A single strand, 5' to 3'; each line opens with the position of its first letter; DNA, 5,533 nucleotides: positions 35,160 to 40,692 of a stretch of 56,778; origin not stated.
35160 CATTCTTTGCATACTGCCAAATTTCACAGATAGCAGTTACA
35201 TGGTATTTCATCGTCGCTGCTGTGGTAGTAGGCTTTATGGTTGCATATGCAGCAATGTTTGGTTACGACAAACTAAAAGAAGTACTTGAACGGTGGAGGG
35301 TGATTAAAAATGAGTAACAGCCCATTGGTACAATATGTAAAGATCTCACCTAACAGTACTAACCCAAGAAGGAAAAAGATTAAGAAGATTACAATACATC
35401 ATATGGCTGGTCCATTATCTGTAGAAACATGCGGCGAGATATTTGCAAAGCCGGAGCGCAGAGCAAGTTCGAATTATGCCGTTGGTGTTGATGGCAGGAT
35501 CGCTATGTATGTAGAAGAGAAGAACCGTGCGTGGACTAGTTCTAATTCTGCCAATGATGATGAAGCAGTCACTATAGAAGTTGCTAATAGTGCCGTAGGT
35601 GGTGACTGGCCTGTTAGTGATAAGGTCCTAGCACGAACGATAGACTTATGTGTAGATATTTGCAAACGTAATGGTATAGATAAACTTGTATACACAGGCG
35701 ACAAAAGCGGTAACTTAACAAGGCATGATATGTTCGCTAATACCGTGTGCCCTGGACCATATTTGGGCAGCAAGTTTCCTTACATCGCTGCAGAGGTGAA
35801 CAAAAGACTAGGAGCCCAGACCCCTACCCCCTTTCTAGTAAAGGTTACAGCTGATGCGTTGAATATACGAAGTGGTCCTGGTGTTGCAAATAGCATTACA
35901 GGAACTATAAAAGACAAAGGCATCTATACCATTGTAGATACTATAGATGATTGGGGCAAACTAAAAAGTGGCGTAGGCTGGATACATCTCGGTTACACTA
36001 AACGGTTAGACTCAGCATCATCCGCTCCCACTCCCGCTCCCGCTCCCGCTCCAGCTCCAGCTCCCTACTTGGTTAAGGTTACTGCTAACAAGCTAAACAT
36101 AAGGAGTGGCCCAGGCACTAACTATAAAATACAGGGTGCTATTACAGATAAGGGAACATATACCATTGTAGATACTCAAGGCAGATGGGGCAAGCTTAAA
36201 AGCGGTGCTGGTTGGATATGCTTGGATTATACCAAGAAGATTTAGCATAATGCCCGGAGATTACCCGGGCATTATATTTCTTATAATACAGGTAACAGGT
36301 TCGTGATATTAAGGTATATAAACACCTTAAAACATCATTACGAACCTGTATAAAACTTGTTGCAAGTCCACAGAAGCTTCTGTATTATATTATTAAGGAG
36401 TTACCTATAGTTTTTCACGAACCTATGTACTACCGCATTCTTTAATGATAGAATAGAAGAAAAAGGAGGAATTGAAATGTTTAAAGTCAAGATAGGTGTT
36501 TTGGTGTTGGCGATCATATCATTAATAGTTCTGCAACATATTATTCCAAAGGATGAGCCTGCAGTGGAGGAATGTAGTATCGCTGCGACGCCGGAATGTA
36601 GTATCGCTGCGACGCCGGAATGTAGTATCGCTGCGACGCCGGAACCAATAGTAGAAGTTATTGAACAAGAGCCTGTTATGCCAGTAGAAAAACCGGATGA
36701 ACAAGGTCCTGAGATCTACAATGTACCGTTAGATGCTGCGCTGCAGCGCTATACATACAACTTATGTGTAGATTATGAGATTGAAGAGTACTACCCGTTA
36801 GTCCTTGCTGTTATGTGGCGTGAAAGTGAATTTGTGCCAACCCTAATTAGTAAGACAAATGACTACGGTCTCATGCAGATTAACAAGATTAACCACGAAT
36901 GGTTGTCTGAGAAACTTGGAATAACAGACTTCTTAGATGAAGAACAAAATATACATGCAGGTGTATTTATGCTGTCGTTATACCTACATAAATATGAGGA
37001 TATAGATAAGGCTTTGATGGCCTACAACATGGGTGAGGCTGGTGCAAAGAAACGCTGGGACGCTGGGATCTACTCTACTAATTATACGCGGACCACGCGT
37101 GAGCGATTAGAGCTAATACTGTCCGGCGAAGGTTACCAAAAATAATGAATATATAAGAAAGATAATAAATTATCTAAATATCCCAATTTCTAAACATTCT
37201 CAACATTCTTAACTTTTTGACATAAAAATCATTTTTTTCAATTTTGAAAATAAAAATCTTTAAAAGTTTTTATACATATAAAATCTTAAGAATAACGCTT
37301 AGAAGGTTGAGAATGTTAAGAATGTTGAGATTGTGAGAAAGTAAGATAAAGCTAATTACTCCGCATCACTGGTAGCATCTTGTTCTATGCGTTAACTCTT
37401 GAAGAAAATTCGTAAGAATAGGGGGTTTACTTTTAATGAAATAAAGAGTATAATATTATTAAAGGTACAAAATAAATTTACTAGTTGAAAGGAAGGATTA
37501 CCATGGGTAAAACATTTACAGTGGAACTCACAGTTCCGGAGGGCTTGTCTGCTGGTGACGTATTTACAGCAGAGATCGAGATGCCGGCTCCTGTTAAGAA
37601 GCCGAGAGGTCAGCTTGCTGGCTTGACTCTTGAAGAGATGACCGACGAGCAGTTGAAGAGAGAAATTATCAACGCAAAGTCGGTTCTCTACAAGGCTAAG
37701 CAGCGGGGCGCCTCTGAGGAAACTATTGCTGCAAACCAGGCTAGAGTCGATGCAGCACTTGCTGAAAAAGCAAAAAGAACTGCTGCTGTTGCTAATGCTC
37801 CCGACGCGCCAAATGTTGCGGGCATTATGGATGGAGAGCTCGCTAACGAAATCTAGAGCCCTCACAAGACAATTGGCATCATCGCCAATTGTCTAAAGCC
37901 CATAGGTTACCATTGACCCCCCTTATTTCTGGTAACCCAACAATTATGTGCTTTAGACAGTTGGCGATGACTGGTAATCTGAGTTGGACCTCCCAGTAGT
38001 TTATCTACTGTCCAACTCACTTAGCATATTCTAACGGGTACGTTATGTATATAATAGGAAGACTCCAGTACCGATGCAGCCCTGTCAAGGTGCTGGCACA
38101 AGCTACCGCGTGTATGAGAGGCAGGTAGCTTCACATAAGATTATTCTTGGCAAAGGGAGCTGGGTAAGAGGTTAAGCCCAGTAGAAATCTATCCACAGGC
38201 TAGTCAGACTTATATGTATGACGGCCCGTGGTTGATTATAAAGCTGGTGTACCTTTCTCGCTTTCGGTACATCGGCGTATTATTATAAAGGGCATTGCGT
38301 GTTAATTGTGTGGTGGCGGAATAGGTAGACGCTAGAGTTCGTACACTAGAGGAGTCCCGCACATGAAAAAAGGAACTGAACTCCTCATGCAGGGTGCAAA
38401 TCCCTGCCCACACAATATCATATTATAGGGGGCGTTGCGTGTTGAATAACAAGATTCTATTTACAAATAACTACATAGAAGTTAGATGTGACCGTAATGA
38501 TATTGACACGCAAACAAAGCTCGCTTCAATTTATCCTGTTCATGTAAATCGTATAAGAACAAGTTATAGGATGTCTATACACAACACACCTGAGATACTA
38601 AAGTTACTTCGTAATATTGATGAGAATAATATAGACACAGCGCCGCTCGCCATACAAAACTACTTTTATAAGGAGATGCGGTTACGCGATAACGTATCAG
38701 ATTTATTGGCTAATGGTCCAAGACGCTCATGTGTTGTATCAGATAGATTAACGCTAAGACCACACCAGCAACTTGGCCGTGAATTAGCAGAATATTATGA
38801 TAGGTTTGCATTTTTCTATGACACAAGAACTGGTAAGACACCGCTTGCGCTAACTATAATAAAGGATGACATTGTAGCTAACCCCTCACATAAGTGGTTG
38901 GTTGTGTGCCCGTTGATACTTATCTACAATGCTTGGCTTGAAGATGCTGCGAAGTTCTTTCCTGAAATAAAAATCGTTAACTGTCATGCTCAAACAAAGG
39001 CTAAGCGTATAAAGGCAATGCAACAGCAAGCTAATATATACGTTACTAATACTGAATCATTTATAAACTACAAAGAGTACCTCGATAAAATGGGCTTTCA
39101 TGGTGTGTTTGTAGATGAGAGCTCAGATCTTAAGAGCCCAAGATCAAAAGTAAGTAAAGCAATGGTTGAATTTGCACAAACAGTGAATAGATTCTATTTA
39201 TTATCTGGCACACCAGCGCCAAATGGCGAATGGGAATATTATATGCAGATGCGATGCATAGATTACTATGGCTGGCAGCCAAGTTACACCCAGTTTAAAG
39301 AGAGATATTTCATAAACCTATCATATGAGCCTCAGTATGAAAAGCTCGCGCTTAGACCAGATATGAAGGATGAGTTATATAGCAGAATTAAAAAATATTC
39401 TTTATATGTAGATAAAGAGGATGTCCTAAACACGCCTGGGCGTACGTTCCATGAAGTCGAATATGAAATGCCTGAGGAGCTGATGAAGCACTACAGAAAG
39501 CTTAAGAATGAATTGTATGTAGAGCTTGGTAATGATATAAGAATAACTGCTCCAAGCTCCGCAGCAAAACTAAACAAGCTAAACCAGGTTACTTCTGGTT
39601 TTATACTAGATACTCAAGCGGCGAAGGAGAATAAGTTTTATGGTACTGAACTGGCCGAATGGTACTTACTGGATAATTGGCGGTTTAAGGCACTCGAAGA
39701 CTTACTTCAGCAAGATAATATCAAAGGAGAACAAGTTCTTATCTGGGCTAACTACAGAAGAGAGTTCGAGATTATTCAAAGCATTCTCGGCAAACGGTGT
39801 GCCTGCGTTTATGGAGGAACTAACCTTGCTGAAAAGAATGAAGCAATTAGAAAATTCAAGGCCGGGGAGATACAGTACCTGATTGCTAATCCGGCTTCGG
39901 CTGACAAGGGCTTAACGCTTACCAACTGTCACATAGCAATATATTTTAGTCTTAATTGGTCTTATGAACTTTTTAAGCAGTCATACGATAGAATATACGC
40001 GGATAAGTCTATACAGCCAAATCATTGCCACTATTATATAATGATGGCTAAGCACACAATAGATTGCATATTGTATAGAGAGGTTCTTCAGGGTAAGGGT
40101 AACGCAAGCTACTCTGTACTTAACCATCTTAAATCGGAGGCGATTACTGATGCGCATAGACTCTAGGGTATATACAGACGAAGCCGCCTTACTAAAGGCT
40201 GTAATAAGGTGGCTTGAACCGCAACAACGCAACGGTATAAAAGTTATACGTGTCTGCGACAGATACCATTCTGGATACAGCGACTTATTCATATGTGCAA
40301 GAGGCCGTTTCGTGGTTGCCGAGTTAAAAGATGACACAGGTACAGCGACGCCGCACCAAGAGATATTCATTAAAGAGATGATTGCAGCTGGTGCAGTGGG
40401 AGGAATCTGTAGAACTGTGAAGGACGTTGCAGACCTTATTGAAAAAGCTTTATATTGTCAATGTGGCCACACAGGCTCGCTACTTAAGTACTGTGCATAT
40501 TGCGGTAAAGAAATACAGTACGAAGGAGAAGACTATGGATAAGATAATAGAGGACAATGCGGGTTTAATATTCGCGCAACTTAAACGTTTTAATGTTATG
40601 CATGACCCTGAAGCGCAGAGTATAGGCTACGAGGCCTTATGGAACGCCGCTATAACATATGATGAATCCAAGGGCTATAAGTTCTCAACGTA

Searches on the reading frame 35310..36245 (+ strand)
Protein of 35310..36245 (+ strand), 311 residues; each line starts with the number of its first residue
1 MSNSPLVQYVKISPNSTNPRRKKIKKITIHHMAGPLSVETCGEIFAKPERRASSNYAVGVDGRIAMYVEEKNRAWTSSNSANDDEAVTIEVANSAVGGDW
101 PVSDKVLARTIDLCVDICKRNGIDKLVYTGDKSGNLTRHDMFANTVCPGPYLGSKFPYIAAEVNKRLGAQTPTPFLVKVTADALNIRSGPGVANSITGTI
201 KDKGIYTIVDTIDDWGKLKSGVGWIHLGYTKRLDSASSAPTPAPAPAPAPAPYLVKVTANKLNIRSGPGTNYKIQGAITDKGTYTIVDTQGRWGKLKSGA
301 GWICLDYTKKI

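Call 49: search_protein_families(library=phrogs, proteins=[window:35310-36245:+], max_evalue=0.001)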
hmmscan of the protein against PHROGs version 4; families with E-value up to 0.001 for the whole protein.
window:35310-36245:+ (311 aa): 16 families
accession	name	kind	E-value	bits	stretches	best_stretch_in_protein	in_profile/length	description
phrog_1794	-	lysis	1.3e-66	226.3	3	1-171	30-199/336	amidase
phrog_7698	-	lysis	2.5e-54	186.2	1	1-174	1-164/316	endolysin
phrog_20388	-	lysis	2.6e-35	123.4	1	1-169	184-361/527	endolysin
phrog_833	-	lysis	3.2e-23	83.8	1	2-171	6-181/294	endolysin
phrog_14048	-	lysis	4.2e-23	83.5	1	19-166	22-168/305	endolysin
phrog_19265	-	unknown function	7.5e-23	82.6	1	17-156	16-149/293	-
phrog_1493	-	lysis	3.7e-13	50.4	1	13-253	22-237/394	endolysin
phrog_2338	-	lysis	6.9e-13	49.7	1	15-168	19-174/346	endolysin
phrog_9611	-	lysis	5.9e-10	40.1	1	17-166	16-168/246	endolysin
phrog_670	-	lysis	1.4e-09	38.4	1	12-207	98-291/596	endolysin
phrog_435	-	lysis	2.6e-09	37.6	1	255-310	503-555/556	endolysin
phrog_18955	-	unknown function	1.2e-08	35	1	258-309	213-262/483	-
phrog_3393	-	lysis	2.1e-05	25.5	1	19-151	18-155/342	endolysin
phrog_12609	-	lysis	6.1e-05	23.7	1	39-132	46-140/264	endolysin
phrog_8164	-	lysis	7.5e-05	23.2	1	15-134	17-140/320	endolysin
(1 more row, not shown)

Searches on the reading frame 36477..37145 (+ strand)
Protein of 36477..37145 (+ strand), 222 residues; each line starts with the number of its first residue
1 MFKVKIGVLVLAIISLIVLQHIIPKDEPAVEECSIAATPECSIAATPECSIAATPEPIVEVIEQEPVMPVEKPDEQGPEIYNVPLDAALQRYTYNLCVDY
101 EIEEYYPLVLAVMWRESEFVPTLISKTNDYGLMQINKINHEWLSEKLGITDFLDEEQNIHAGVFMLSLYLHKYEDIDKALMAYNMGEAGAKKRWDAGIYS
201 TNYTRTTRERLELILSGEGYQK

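Call 49: search_protein_families(library=phrogs, proteins=[window:36477-37145:+], max_evalue=0.001)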
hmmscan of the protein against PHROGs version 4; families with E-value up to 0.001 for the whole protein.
window:36477-37145:+ (222 aa): 12 families
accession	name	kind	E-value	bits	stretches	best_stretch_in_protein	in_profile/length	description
phrog_19349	-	unknown function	2.4e-47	162.4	1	75-210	58-190/204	-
phrog_32437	-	unknown function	5.5e-42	145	1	64-210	45-193/205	-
phrog_19890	-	unknown function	2e-20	74.2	1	88-212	109-236/248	-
phrog_342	-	head and packaging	2.9e-13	49.8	1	108-205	32-137/1235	internal virion protein with endolysin domain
phrog_2013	-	tail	5.9e-12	46.1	1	94-203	473-581/657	lytic tail protein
phrog_13449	-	other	1.1e-10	42.4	1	108-215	24-123/269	transglycosylase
phrog_669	-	lysis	1.8e-09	36.5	1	108-214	938-1049/1946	endolysin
phrog_14342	-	tail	8.8e-07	29.8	1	108-190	158-237/272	lytic tail fiber protein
phrog_12507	-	other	1.8e-06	29.1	1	108-194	27-112/260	transglycosylase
phrog_34720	-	other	2e-05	25.7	1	128-188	26-87/120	transglycosylase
phrog_28504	-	tail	0.00025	20.9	1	108-188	250-328/597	lytic tail fiber protein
phrog_600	-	unknown function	0.00047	21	0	109-190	54-150/178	unknown function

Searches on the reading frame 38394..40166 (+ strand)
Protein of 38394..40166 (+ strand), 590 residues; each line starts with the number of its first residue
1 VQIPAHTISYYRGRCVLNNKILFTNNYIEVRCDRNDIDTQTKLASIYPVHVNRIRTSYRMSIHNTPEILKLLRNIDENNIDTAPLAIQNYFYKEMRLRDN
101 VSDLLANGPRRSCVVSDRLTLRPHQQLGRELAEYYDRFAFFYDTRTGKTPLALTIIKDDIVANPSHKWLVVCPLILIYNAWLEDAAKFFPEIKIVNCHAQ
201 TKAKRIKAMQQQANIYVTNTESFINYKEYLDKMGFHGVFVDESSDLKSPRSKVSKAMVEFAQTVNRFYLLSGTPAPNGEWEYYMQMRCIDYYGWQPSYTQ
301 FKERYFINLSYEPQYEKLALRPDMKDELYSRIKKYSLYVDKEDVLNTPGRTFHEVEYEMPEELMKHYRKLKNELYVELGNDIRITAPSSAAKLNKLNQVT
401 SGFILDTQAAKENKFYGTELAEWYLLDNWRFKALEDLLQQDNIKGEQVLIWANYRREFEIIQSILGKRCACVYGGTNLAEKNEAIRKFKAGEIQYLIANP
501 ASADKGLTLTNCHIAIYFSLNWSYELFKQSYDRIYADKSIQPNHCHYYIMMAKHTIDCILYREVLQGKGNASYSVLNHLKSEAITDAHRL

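Call 44: search_protein_families(library=phrogs, proteins=[window:38394-40166:+], max_evalue=0.001)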
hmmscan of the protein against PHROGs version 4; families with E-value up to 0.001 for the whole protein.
window:38394-40166:+ (590 aa): 4 families
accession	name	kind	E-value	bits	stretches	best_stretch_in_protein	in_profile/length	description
phrog_62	-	DNA, RNA and nucleotide metabolism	3.9e-105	353.8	1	116-577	692-1134/1881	DNA helicase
phrog_16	-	DNA, RNA and nucleotide metabolism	1.7e-21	77.2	1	115-530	267-579/986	DNA helicase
phrog_11354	-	unknown function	4.8e-13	49.8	1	480-581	11-110/116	-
phrog_24008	-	DNA, RNA and nucleotide metabolism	1.8e-05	23.8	0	154-287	514-646/1006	helicase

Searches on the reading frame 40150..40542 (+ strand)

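Call 44: search_protein_families(library=phrogs, proteins=[window:40150-40542:+], max_evalue=0.001)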
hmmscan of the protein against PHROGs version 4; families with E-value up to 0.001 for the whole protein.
window:40150-40542:+ (130 aa): 3 families
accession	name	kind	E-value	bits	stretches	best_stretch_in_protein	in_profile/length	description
phrog_93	-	DNA, RNA and nucleotide metabolism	1.5e-12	48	1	7-103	350-444/613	endonuclease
phrog_5702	-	DNA, RNA and nucleotide metabolism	4.6e-10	40.4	1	41-101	5-67/70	Holliday junction resolvase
phrog_824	-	unknown function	1.3e-06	29.5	1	41-101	112-175/265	-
